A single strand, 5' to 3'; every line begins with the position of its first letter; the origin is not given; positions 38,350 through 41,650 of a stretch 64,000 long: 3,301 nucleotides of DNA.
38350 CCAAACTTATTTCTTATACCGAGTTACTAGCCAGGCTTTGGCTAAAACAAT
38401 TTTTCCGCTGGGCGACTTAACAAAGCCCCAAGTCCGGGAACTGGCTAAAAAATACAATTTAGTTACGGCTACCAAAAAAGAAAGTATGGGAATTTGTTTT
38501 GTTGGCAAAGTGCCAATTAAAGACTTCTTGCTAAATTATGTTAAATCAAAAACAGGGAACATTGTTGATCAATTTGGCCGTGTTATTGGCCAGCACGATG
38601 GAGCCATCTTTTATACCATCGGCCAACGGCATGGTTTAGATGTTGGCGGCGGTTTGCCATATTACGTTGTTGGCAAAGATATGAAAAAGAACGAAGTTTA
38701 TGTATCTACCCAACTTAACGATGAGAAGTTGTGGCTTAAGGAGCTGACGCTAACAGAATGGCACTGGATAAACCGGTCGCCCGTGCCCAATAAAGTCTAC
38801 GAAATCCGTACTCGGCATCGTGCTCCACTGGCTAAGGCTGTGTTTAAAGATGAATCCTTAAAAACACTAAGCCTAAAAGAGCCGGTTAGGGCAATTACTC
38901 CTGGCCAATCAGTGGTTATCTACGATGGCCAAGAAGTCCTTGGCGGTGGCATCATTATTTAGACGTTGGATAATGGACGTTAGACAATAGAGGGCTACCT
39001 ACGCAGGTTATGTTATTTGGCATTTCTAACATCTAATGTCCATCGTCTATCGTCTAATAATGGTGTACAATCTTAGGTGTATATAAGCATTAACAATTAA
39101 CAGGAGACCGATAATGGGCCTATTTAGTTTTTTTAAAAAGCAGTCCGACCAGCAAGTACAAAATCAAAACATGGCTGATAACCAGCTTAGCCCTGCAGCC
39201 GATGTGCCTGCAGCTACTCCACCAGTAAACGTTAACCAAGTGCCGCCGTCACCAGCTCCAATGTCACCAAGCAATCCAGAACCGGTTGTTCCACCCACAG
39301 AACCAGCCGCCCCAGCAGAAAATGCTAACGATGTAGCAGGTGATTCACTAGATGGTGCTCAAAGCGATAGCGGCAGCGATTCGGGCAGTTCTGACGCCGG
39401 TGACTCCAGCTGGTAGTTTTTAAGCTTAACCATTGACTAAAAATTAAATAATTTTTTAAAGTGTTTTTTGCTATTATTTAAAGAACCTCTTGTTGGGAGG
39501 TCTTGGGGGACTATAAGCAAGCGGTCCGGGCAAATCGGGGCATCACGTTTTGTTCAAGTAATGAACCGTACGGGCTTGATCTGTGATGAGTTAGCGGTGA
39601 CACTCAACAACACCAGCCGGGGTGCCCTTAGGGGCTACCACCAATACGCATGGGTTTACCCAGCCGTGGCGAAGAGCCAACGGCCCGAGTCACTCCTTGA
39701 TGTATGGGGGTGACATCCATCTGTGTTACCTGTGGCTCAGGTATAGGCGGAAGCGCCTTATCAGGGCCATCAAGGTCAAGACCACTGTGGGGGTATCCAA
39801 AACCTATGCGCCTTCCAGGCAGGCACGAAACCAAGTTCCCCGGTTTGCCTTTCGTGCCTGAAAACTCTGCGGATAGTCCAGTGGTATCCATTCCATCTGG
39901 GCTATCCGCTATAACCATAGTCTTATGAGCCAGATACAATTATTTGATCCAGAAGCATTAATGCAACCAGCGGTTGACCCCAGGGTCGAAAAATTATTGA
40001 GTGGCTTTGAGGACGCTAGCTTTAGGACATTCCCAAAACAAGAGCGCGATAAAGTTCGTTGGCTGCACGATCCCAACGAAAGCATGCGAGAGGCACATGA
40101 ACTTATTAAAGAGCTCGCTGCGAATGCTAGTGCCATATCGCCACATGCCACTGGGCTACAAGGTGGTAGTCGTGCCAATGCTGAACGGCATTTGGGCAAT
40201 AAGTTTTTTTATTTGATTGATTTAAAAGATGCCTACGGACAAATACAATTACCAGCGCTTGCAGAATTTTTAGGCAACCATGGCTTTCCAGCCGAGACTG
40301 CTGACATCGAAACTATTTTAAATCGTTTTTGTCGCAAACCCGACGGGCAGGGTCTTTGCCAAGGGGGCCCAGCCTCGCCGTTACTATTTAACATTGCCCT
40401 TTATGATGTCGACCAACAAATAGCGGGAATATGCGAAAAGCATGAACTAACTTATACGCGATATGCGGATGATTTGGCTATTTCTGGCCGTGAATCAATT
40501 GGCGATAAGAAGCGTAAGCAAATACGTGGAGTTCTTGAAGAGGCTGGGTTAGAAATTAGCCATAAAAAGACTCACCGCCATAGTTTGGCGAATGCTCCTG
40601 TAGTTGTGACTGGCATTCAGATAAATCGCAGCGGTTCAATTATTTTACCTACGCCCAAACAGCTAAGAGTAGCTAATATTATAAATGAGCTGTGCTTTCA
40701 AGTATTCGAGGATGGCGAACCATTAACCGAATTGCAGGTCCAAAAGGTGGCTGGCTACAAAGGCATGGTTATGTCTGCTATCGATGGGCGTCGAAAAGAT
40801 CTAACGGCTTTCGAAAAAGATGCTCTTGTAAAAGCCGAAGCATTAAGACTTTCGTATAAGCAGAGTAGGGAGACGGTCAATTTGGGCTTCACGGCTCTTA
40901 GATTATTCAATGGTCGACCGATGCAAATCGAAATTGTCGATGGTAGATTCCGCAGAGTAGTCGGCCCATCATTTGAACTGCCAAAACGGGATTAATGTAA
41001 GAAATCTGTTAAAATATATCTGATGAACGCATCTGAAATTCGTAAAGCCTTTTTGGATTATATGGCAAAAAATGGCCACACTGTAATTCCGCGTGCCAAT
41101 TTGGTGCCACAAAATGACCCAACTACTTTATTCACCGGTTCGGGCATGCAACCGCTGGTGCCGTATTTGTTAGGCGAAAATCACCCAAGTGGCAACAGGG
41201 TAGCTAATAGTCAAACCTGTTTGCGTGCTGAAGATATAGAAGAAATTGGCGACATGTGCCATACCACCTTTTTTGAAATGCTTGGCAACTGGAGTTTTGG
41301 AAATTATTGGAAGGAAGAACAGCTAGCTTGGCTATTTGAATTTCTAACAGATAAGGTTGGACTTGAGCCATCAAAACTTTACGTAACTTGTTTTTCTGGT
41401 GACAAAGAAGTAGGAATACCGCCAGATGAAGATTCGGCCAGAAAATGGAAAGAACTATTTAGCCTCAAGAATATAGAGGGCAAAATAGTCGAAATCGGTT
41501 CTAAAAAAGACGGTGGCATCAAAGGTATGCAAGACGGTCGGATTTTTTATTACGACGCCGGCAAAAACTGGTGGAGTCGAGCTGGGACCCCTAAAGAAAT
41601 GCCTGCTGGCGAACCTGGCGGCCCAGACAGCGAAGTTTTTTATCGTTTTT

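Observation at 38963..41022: The RT locus looks like a ~2-kb cassette inserted between mnmA and alaS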

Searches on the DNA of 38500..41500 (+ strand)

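Call 5: search_rna_families(source=window, start=38500, end=41500, threshold=evalue, max_evalue=1, show_alignments=3)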
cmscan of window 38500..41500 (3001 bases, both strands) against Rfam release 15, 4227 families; matches with E-value up to 1: 0.
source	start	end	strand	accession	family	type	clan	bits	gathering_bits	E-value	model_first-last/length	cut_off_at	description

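Call 35: search_rna_families(sources=[L001, L002, L083, L084, L085, L088, L089, L096, L118, L093, L102, L090, L091, L094, L097, L101, L107, L109, L114, L128], threshold=gathering)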
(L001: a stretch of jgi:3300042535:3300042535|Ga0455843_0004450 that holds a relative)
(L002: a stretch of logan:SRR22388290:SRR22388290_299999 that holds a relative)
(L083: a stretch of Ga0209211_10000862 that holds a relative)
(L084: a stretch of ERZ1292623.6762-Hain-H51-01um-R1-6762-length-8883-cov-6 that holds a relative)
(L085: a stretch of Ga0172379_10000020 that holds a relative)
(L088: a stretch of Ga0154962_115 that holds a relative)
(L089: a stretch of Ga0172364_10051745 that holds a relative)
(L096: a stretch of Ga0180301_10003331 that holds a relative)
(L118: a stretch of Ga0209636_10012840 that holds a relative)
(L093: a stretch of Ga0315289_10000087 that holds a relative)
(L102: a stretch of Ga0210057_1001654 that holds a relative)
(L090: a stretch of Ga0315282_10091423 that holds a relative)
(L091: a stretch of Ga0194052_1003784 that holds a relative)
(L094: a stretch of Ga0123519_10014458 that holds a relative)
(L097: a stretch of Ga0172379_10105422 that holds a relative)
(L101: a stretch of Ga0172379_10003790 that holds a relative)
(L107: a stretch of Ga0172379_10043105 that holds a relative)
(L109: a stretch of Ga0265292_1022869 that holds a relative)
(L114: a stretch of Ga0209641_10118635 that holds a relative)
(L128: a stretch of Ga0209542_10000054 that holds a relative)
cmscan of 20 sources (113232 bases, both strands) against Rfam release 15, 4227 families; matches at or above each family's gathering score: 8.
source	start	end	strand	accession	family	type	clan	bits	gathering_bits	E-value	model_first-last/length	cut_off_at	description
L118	5364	5717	+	RF00023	tmRNA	Gene;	CL00001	118.8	47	1.5e-45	1-374/374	no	transfer-messenger RNA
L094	3423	3494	+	RF00005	tRNA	Gene; tRNA;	CL00001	76.2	29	1.1e-14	1-71/71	no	tRNA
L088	2196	2268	+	RF00005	tRNA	Gene; tRNA;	CL00001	66.1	29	6.6e-12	1-71/71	no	tRNA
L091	3701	3772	-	RF00005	tRNA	Gene; tRNA;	CL00001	63.9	29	2.6e-11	1-71/71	no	tRNA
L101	6781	6851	+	RF00005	tRNA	Gene; tRNA;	CL00001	63.5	29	3.5e-11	1-71/71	no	tRNA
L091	3512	3583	-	RF00005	tRNA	Gene; tRNA;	CL00001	63.4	29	3.7e-11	1-71/71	no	tRNA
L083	1240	1310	+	RF00005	tRNA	Gene; tRNA;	CL00001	63.2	29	4.1e-11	1-71/71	no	tRNA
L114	1928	1999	-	RF00005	tRNA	Gene; tRNA;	CL00001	61.6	29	1.1e-10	1-71/71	no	tRNA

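Call 72: build_rna_model(alignment_id=A7)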
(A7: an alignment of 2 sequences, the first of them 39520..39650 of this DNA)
Model R1 built from alignment A7 (2 sequences, 134 columns); structure: RNAalifold consensus.
model positions 134; base pairs 27; branch points 2; effective number of sequences 1.33; information 0.591 bits per position. Calibrated on 0.2 Mb of random sequence (short: E-values are rough).
structure used (alignment columns):
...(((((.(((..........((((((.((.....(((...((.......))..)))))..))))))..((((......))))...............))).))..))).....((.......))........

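Call 73: search_with_rna_model(model_id=R1, sources=[window, L001, L002, L083, L084, L085, L086, L088, L089, L090, L091, L093, L094, L095, L096, L097, L098, L100, L101, L102, L105, L107, L108, L109, L110, L111, L112, L113, L114, L115, L116, L117, L118, L119, L121, L122, L125, L126, L127, L128, L130, L129], max_evalue=10)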
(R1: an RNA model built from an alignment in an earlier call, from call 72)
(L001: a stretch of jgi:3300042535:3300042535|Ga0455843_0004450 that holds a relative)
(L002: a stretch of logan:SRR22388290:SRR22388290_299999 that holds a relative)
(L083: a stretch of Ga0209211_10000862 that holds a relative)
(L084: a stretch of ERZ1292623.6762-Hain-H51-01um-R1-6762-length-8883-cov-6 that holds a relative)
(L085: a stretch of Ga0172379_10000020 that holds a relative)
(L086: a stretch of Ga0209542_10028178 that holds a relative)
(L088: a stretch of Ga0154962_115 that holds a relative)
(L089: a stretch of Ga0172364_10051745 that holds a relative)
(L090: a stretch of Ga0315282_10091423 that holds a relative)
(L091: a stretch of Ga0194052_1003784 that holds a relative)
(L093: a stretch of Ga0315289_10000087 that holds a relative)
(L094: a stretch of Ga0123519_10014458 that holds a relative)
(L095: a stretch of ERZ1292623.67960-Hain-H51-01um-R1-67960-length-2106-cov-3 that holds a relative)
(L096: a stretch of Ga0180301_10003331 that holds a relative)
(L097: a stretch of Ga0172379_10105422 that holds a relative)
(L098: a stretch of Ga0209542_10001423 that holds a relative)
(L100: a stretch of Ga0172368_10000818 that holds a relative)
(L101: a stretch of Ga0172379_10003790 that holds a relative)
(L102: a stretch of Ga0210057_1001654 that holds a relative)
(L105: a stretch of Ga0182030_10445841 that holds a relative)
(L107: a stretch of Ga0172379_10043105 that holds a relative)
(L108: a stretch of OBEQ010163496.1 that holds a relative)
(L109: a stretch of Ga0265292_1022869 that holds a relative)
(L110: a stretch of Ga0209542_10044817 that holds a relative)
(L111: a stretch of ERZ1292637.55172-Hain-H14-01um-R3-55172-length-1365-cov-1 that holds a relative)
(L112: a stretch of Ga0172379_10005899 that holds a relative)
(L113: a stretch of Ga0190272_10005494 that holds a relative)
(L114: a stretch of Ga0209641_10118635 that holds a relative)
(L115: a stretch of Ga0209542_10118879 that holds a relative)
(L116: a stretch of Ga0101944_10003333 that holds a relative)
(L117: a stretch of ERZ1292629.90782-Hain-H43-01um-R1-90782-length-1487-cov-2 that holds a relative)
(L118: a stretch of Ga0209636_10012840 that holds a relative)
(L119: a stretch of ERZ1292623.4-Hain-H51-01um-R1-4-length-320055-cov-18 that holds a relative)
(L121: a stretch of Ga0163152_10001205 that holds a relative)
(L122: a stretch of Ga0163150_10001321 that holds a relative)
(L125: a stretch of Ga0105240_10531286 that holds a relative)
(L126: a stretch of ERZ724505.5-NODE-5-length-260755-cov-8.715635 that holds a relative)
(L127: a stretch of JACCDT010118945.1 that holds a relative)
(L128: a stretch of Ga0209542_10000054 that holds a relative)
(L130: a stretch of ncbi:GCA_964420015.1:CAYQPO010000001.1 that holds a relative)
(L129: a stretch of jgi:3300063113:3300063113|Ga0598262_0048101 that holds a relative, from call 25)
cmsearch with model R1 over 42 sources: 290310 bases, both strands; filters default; matches with E-value up to 10: 5.
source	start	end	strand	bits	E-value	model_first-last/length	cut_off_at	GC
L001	472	602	+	141.7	1.9e-34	1-134/134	no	0.55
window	39520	39650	+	141.1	2.8e-34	1-134/134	no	0.55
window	21792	21843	+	12.9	0.42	1-134/134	no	0.58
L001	754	825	-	10.7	1.5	9-103/134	no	0.6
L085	8060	8110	-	9.9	2.5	1-134/134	no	0.57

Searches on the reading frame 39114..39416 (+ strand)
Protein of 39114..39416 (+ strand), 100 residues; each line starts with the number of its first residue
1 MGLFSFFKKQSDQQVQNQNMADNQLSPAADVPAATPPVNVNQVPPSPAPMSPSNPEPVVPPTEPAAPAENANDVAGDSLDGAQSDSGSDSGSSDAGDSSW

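Call 3: search_protein_families(library=pfam, proteins=[window:39114-39416:+], max_evalue=0.01)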
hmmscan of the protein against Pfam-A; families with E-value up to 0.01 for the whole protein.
window:39114-39416:+ (100 aa): 0 families

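Call 4: search_protein_families(library=padloc, proteins=[window:39114-39416:+], max_evalue=1)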
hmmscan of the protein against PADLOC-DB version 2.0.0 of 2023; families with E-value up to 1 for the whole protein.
window:39114-39416:+ (100 aa): 0 families

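Call 24: find_homologous_proteins(query=window:39114-39416:+, max_evalue=0.001)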
Query window:39114-39416:+ (100 aa): 2 proteins with E <= 0.001 among 6 candidates.
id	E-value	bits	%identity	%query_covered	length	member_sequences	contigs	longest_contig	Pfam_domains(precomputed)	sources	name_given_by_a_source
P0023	2.5e-54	200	100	100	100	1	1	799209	-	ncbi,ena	-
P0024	1.6e-7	50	45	82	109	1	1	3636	-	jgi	jgi:hypothetical protein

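Call 25: find_encoding_contigs(protein=P0024, flank=5000)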
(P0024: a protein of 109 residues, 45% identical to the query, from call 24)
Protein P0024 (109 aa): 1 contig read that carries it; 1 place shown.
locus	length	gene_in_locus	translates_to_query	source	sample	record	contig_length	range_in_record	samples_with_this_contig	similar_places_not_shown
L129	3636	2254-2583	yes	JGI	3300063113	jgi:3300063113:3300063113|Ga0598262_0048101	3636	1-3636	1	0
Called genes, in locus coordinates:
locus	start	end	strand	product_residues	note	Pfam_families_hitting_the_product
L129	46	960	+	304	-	-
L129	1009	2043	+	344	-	PF00733:Asn_synthase (weak), PF02540:NAD_synthase (weak), PF03054:tRNA_Me_trans, PF20259:tRNA_Me_trans_M, PF20258:tRNA_Me_trans_C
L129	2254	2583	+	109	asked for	-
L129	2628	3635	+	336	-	?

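Call 40: search_protein_families(library=ncbifam, proteins=[window:39114-39416:+], max_evalue=0.01)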
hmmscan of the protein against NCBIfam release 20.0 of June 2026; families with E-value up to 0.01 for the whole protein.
window:39114-39416:+ (100 aa): 1 family
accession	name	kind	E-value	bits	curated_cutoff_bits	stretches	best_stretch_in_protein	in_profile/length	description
NF033761.1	gliding_GltJ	equivalog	0.0088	15.2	450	1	4-76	391-463/671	adventurous gliding motility protein GltJ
